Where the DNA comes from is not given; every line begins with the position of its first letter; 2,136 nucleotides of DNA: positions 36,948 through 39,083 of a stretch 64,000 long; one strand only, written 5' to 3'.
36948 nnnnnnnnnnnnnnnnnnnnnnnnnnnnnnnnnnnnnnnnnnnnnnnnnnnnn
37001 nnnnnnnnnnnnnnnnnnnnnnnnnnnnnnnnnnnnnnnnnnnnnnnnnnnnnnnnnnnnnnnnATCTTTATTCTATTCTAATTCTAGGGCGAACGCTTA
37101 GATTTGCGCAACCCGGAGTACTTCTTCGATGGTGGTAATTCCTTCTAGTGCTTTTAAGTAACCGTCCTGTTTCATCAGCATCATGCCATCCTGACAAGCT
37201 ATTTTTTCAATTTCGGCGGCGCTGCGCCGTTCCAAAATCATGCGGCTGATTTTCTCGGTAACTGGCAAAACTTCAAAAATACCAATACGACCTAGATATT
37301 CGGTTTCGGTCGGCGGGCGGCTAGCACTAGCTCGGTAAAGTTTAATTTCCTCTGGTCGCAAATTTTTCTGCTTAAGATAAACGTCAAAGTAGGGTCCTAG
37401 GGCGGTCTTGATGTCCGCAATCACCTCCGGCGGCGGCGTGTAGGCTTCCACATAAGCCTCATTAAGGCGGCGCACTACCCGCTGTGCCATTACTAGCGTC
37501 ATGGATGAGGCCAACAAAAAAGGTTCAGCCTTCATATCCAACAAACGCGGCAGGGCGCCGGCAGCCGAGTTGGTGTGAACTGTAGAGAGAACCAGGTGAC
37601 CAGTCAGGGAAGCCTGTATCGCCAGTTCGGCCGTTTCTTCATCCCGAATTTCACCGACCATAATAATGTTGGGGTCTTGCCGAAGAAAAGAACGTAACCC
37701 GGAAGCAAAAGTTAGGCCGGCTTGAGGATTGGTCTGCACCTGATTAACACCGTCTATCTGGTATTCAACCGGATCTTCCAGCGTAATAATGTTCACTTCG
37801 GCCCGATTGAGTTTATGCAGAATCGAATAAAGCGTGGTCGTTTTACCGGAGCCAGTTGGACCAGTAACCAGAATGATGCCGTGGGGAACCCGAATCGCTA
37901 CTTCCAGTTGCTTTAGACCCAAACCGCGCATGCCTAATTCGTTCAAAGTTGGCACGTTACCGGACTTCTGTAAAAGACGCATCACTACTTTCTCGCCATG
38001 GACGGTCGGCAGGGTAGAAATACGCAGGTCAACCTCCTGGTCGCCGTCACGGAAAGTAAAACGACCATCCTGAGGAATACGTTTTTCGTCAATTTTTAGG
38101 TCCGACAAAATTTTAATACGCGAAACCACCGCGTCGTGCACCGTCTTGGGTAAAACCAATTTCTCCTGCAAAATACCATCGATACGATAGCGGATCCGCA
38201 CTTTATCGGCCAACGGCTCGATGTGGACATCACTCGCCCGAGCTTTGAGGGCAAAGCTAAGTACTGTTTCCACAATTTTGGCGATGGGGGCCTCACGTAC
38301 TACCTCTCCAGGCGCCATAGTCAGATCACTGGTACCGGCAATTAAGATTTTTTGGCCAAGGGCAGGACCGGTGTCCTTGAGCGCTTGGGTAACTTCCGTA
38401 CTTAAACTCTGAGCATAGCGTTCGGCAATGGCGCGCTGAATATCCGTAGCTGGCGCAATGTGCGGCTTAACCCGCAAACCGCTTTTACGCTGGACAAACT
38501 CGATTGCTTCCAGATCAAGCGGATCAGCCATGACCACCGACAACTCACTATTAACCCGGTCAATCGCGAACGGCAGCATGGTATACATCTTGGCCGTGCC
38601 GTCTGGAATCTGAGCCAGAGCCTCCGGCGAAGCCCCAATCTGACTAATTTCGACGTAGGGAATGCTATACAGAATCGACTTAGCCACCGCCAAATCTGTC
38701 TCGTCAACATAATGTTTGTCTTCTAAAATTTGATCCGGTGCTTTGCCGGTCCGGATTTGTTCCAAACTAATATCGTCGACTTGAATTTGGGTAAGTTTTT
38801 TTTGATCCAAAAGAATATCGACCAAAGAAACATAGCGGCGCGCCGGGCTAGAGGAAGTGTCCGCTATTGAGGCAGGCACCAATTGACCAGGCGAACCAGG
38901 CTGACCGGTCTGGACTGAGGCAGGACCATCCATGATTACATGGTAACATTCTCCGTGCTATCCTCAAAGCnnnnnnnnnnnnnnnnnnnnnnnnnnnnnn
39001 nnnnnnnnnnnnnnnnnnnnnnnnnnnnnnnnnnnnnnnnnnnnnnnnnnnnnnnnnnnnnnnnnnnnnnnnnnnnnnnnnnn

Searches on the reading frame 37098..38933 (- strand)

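Call 26: search_protein_families(library=ncbifam, proteins=[window:37098-38933:-], max_evalue=0.00001)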
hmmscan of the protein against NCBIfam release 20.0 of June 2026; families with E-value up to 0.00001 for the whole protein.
window:37098-38933:- (611 aa): 19 families
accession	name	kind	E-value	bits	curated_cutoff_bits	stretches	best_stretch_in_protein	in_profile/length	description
TIGR02533.1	type_II_gspE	equivalog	1.3e-165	551.7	630.25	1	109-608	4-485/486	type II secretion system ATPase GspE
TIGR02538.1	type_IV_pilB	equivalog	7e-159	530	675.65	1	37-609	2-562/564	type IV-A pilus assembly ATPase PilB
NF007755.0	PRK10436.1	equivalog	1.9e-125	419.2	617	1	213-609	81-459/465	type II secretion system protein GspE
NF053534.1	T4PilAsmATPsTfpB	equivalog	8.9e-125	417.3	850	1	113-609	101-582/584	type IV pilus assembly ATPase TfpB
NF041000.1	ATPase_ComGA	equivalog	1.1e-77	260.6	300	1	223-488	2-266/267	competence type IV pilus ATPase ComGA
TIGR01420.1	pilT_fam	subfamily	4.5e-53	180.7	319.1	1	222-492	3-273/343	PilT/PilU family type 4a pilus ATPase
TIGR02525.1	plasmid_TraJ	equivalog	9.1e-28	97.3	368.3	1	316-469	120-274/372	plasmid transfer ATPase TraJ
TIGR02524.1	dot_icm_DotB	equivalog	4.5e-22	78.7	463.3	1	346-466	129-258/358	Dot/Icm type IV secretion system ATPase DotB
TIGR02782.1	TrbB_P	equivalog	7e-18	65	304.55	1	351-470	136-258/303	P-type conjugative transfer ATPase TrbB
NF058587.1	archaellum_moto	equivalog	2.7e-16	59.4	550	1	354-464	278-393/527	archaellum flagellar ATPase motor FlaI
TIGR02788.1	VirB11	equivalog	2.1e-15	56.6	249.95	1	343-469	137-267/308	P-type DNA transfer ATPase VirB11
NF010469.0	PRK13894.1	subfamily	3.7e-14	52.8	508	1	344-465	143-265/320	conjugal transfer ATPase TrbB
NF010407.0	PRK13833.1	subfamily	5.2e-14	52.4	499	1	354-470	147-265/323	conjugal transfer protein TrbB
TIGR03819.1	heli_sec_ATPase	hypoth_equivalog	1.4e-11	44.2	373.15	1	271-464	101-297/340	TadA family conjugal transfer-associated ATPase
NF053672.1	bindosome_BasE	exception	8.8e-09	34.6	1000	1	355-464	274-388/512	bindosome assembly system ATPase subunit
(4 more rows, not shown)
